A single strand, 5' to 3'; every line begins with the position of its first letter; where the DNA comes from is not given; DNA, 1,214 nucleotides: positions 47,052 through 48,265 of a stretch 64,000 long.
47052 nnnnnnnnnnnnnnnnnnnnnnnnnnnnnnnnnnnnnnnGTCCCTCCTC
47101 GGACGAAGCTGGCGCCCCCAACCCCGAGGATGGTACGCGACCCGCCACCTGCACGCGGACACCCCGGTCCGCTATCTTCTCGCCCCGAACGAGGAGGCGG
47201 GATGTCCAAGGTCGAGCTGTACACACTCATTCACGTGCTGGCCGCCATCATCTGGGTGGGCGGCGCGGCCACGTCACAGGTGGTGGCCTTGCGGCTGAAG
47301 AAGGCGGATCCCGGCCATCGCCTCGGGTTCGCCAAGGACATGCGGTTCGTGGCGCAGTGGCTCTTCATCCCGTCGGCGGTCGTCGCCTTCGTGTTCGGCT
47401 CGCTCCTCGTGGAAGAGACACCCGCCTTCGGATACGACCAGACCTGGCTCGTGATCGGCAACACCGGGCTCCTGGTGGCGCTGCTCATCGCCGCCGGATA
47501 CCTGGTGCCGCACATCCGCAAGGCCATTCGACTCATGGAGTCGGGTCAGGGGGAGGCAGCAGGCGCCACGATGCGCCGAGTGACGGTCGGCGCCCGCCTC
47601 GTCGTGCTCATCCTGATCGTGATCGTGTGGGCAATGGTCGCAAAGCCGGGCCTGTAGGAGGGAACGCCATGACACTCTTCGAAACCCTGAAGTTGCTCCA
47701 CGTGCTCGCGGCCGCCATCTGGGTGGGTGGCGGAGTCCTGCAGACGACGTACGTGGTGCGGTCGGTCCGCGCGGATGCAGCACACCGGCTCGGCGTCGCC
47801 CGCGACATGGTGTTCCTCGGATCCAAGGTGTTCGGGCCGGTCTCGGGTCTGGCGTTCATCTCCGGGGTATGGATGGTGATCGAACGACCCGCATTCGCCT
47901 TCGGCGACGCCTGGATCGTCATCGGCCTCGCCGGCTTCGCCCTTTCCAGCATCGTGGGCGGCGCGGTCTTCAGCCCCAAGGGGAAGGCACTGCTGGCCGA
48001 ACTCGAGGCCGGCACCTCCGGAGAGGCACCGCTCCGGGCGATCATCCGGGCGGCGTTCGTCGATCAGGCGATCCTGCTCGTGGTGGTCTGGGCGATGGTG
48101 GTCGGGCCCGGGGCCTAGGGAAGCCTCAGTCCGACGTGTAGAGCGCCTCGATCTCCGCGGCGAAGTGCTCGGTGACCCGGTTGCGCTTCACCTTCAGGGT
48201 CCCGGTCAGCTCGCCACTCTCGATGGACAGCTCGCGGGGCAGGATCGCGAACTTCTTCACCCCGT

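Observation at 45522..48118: Secreted Cys-rich domain, poly-Thr linker and 8-TM protein, divergent from two tandem DUF2269-like paralogues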

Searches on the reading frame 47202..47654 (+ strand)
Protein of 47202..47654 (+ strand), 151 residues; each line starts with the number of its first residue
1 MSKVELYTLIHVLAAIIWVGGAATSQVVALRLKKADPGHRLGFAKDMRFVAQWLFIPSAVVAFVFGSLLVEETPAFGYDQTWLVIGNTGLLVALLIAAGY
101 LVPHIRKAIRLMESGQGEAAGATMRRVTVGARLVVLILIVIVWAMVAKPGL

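Call 4: search_protein_families(library=pfam, proteins=[window:47202-47654:+], max_evalue=1)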
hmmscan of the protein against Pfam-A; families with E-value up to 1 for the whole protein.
window:47202-47654:+ (151 aa): 3 families
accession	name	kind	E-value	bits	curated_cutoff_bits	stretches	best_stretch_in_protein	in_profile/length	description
PF10027.14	DUF2269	-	3.7e-06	27.5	28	1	8-149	4-150/150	Predicted integral membrane protein (DUF2269)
PF03653.18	UPF0093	-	2.1e-05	25.3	34.2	1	8-149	9-145/146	Uncharacterised protein family (UPF0093)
PF11368.13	DUF3169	-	0.13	12.3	31.6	1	7-54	139-185/250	Protein of unknown function (DUF3169)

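Call 5: search_protein_families(library=ncbifam, proteins=[window:47202-47654:+], max_evalue=1)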
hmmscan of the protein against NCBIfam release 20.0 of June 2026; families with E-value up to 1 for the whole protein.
window:47202-47654:+ (151 aa): 1 family
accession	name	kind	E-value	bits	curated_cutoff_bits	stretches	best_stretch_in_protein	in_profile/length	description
NF008438.0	PRK11281.1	equivalog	0.23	9.1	991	1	108-147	815-854/1113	mechanosensitive channel MscK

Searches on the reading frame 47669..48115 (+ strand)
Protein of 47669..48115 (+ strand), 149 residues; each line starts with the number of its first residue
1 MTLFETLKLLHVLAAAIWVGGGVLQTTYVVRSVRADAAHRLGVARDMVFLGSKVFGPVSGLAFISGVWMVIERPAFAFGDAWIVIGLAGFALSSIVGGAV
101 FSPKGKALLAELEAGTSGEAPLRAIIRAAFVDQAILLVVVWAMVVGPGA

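Call 4: search_protein_families(library=pfam, proteins=[window:47669-48115:+], max_evalue=1)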
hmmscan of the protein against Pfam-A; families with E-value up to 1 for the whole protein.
window:47669-48115:+ (149 aa): 1 family
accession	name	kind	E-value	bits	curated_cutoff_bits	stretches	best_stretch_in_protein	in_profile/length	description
PF10027.14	DUF2269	-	1.1e-09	39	28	1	6-145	2-148/150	Predicted integral membrane protein (DUF2269)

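Call 5: search_protein_families(library=ncbifam, proteins=[window:47669-48115:+], max_evalue=1)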
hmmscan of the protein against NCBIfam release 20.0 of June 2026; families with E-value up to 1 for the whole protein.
window:47669-48115:+ (149 aa): 1 family
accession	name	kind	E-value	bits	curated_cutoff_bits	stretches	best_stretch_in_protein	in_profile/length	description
NF045629.1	monooxsub_HsaA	equivalog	0.022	13.5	450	1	46-111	137-200/383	3-hydroxy-9,10-secoandrosta-1,3,5(10)-triene-9,17-dione monooxygenase oxygenase subunit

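Call 65: find_related_loci(query=window:47669-48115:+, collection=metagenome_contigs, flank=5000)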
Query window:47669-48115:+ (149 aa) in metagenome_contigs; peptide patterns used: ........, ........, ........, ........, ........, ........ (x = any residue, [..] = any of these).
387 stretches matched a pattern; 2 encode a relative of the query (tblastn E <= 1e-3); 2 distinct loci.
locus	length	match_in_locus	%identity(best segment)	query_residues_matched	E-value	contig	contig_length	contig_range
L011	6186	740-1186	87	1-149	9e-81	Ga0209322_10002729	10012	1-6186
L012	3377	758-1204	87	1-149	4e-81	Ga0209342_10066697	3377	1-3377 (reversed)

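Call 72: find_homologous_proteins(query=window:47669-48115:+, max_evalue=0.001)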
Query window:47669-48115:+ (149 aa): 63 proteins with E <= 0.001 among 275 candidates.
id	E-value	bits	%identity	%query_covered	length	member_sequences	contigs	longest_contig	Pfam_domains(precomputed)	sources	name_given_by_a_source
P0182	1.7e-84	299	99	100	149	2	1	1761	PF10027.15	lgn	-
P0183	7.4e-74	264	88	100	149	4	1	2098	PF10027.15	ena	-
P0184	1.2e-71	257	83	100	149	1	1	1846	PF10027.15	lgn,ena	-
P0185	4.2e-71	255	85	100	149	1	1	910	PF10027.15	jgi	-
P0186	4.2e-61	223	74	100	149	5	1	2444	PF10027.15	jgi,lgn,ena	jgi:uncharacterized membrane protein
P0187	1.2e-59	218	74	100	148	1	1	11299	PF10027.15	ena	-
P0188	3.7e-52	194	64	85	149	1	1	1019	PF10027.15,PF03653.19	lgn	-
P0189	2.1e-51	192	64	100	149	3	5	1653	PF10027.15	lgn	-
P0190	1.1e-50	189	59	99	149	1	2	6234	PF10027.15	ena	-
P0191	5.1e-50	187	64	100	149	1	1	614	PF10027.15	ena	-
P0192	5.7e-50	187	62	100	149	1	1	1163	PF10027.15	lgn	-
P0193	6.6e-50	187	63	100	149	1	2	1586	PF10027.15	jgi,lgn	jgi:uncharacterized membrane protein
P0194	1.1e-48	183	64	100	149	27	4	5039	PF10027.15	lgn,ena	-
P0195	3.6e-48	181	60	97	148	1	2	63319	PF10027.15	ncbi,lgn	-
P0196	1.2e-47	179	60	98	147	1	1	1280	PF10027.15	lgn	-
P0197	1.4e-47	179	60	100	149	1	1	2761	PF10027.15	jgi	jgi:uncharacterized membrane protein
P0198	1.4e-42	163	56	98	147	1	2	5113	PF10027.15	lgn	-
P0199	1.3e-40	157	52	100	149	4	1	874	PF10027.15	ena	-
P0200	7.5e-27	112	42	98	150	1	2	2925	PF10027.15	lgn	-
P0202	8.3e-24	102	42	100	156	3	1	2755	PF10027.15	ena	-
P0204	4.5e-23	100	45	95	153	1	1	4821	PF10027.15,PF03653.19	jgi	jgi:uncharacterized membrane protein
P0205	5.0e-22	96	41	98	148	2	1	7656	PF10027.15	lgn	-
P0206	2.0e-21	94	42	95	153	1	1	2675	PF10027.15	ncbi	-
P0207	2.1e-21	94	40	95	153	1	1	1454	PF10027.15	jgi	jgi:uncharacterized membrane protein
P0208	3.8e-21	93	42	95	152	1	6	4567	PF10027.15,PF03653.19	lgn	-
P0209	8.4e-21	92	43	99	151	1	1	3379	PF10027.15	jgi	jgi:uncharacterized membrane protein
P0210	5.3e-20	90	40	99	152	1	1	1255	PF10027.15,PF03653.19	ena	-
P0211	1.1e-18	85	37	99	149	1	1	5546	PF10027.15,PF03653.19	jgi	jgi:uncharacterized membrane protein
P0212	1.8e-18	85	39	74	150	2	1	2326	PF10027.15,PF03653.19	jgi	jgi:uncharacterized membrane protein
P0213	2.5e-18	84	38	80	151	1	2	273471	PF10027.15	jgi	jgi:uncharacterized membrane protein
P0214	3.2e-18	84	39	100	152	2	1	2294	PF10027.15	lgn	-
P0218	6.6e-17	80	41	99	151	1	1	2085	PF10027.15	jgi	jgi:uncharacterized membrane protein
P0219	1.2e-16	79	38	99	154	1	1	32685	PF10027.15,PF03653.19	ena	-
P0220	1.5e-14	72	40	83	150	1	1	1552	PF10027.15,PF03653.19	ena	-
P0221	5.0e-14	70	32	99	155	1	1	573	PF10027.15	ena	-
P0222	1.4e-13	69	32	100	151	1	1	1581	PF10027.15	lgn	-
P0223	1.9e-13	68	30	99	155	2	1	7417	PF10027.15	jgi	jgi:uncharacterized membrane protein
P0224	2.8e-13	68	34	98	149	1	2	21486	PF10027.15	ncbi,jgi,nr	ncbi:MAG: hypothetical protein QOH58_1524 [Thermoleophilaceae bacterium]|jgi:uncharacterized membran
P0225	3.9e-13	67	32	74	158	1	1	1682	PF10027.15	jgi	jgi:uncharacterized membrane protein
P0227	2.3e-12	65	32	99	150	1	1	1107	PF10027.15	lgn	-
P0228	2.7e-12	65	32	99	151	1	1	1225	PF10027.15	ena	-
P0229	3.4e-12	64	33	99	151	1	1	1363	PF10027.15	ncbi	-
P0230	1.6e-11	62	34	79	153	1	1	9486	PF10027.15,PF03653.19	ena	-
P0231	2.1e-11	62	32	99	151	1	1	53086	PF10027.15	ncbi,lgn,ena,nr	ncbi:MAG TPA: DUF2269 family protein [Actinomycetota bacterium]|nr:DUF2269 family protein [Actinomyc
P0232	5.9e-10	57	38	99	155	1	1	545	PF10027.15,PF03653.19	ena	-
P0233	1.1e-9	56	37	99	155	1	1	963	PF10027.15,PF03653.19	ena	-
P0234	1.4e-8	53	31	88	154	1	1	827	PF10027.15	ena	-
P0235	1.8e-8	52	34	77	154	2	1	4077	PF10027.15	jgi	jgi:uncharacterized membrane protein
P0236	4.7e-8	51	28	90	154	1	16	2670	PF10027.15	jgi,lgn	jgi:uncharacterized membrane protein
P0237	9.7e-8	50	29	70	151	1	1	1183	PF10027.15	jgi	jgi:uncharacterized membrane protein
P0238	1.8e-7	49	32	75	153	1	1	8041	PF10027.15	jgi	-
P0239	2.0e-7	49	30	98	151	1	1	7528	PF10027.15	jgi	jgi:uncharacterized membrane protein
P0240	3.8e-7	48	30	77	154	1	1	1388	PF10027.15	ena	-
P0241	4.7e-7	48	29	70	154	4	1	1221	PF10027.15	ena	-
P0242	5.6e-7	47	32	90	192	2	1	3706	PF10027.15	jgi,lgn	jgi:uncharacterized membrane protein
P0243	2.3e-6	45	26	80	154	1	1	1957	PF10027.15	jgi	jgi:uncharacterized membrane protein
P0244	1.6e-5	43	25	84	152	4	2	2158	PF10027.15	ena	-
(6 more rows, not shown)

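Call 73: find_encoding_contigs(protein=P0195, flank=6000, max_places=1)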
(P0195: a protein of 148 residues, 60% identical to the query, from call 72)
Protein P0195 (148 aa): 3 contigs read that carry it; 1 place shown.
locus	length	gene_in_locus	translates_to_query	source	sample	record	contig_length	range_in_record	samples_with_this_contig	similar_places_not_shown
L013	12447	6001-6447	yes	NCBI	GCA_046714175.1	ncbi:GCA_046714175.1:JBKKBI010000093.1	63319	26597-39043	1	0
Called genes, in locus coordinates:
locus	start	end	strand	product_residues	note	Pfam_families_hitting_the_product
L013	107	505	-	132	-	PF13474:SnoaL_3, PF14534:DUF4440 (weak)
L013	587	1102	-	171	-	PF00903:Glyoxalase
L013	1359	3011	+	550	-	PF09360:zf-CDGSH, PF06902:Fer4_19 (weak), PF09360:zf-CDGSH, PF00582:Usp, PF00355:Rieske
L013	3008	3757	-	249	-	PF10027:DUF2269, PF00034:Cytochrom_C (faint), PF13442:Cytochrome_CBB3 (weak)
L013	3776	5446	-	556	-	-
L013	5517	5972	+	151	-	PF10027:DUF2269 (weak)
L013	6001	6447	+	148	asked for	PF10027:DUF2269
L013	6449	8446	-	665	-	PF00578:AhpC-TSA, PF08534:Redoxin, PF13098:Thioredoxin_2 (weak), PF13905:Thioredoxin_8, PF25021:TEN_NHL (faint), PF01436:NHL (faint)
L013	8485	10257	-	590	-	PF00501:AMP-binding, PF23562:AMP-binding_C_3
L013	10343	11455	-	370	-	PF01551:Peptidase_M23, PF01471:PG_binding_1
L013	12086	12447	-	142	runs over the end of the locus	PF00692:dUTPase, PF22769:DCD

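Call 74: find_encoding_contigs(protein=P0213, flank=6000, max_places=1)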
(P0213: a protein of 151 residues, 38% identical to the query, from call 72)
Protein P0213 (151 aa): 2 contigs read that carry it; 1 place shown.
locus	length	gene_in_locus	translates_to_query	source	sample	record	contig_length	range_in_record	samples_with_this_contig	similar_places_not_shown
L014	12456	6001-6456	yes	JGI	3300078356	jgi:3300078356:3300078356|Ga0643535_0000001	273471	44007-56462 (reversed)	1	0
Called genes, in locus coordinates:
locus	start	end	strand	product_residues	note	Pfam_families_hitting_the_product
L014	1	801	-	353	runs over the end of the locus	PF00676:E1_dh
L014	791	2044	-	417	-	PF01321:Creatinase_N (weak), PF00557:Peptidase_M24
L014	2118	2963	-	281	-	PF03446:NAD_binding_2, PF14833:NAD_binding_11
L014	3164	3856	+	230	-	PF00106:adh_short, PF08659:KR (weak), PF13561:adh_short_C2, PF23441:SDR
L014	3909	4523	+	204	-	PF01381:HTH_3, PF12844:HTH_19, PF13560:HTH_31, PF07883:Cupin_2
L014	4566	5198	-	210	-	PF05875:Ceramidase (faint)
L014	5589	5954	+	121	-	-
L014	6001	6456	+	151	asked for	PF10027:DUF2269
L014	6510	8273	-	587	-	PF00501:AMP-binding, PF23562:AMP-binding_C_3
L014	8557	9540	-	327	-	PF01180:DHO_dh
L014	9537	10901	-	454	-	PF00215:OMPdecase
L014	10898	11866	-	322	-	PF02729:OTCace_N, PF00185:OTCace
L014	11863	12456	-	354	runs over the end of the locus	PF01979:Amidohydro_1, PF12890:DHOase (weak)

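Call 75: find_encoding_contigs(protein=P0231, flank=6000, max_places=1)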
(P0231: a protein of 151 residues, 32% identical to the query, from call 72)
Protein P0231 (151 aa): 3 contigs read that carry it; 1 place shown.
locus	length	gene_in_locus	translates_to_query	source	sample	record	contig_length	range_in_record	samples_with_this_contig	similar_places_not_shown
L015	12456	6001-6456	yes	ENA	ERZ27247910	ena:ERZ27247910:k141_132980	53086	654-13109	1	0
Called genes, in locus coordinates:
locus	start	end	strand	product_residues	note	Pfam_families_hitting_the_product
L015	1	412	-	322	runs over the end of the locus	PF19300:BPD_transp_1_N, PF00528:BPD_transp_1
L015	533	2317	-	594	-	PF00496:SBP_bac_5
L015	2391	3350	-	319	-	PF12911:OppC_N, PF00528:BPD_transp_1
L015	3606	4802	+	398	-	PF00999:Na_H_Exchanger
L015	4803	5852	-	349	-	PF05343:Peptidase_M42, PF01546:Peptidase_M20 (weak)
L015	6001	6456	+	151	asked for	PF10027:DUF2269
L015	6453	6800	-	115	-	PF01022:HTH_5, PF12840:HTH_20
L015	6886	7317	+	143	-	PF00903:Glyoxalase, PF13669:Glyoxalase_4 (faint)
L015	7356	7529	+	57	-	-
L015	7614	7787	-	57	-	-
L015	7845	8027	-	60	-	-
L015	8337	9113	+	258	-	PF12401:FhaA_N, PF16697:Yop-YscD_cpl, PF00498:FHA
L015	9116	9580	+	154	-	PF16697:Yop-YscD_cpl, PF00498:FHA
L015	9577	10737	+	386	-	PF00481:PP2C, PF13672:PP2C_2, PF07228:SpoIIE, PF08955:BofC_C (weak)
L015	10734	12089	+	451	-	PF01098:FTSW_RODA_SPOVE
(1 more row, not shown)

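Call 79: search_protein_families(library=pfam, proteins=[L013:3776-5446:-, L013:3008-3757:-, L014:5589-5951:+], max_evalue=1)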
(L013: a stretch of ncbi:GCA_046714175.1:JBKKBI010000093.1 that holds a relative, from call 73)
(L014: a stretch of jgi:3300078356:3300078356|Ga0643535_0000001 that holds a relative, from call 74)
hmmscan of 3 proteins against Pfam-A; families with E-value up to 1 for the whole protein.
L013:3776-5446:- (556 aa): 0 families

L013:3008-3757:- (249 aa): 4 families
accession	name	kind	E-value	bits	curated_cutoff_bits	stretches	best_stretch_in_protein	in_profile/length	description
PF10027.14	DUF2269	-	2.1e-08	34.8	28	1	6-156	3-150/150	Predicted integral membrane protein (DUF2269)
PF13442.11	Cytochrome_CBB3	-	3.2e-07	31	27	1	179-244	3-68/68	Cytochrome C oxidase, cbb3-type, subunit III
PF00034.26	Cytochrom_C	-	1e-06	30.4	21.3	1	180-221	2-42/90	Cytochrome c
PF04235.18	DUF418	-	0.84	10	23.6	0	9-107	55-148/163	Protein of unknown function (DUF418)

L014:5589-5951:+ (121 aa): 0 families

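Call 91: search_protein_families(library=ncbifam, proteins=[L013:3776-5446:-], max_evalue=0.01)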
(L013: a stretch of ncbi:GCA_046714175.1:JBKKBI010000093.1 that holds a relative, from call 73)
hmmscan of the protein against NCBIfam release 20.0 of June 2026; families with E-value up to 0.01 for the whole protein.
L013:3776-5446:- (556 aa): 1 family
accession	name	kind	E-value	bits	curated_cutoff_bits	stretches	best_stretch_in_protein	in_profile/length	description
NF041501.1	cola_mem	domain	1.1e-52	179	150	1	234-538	2-312/312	FGLLP motif-containing membrane protein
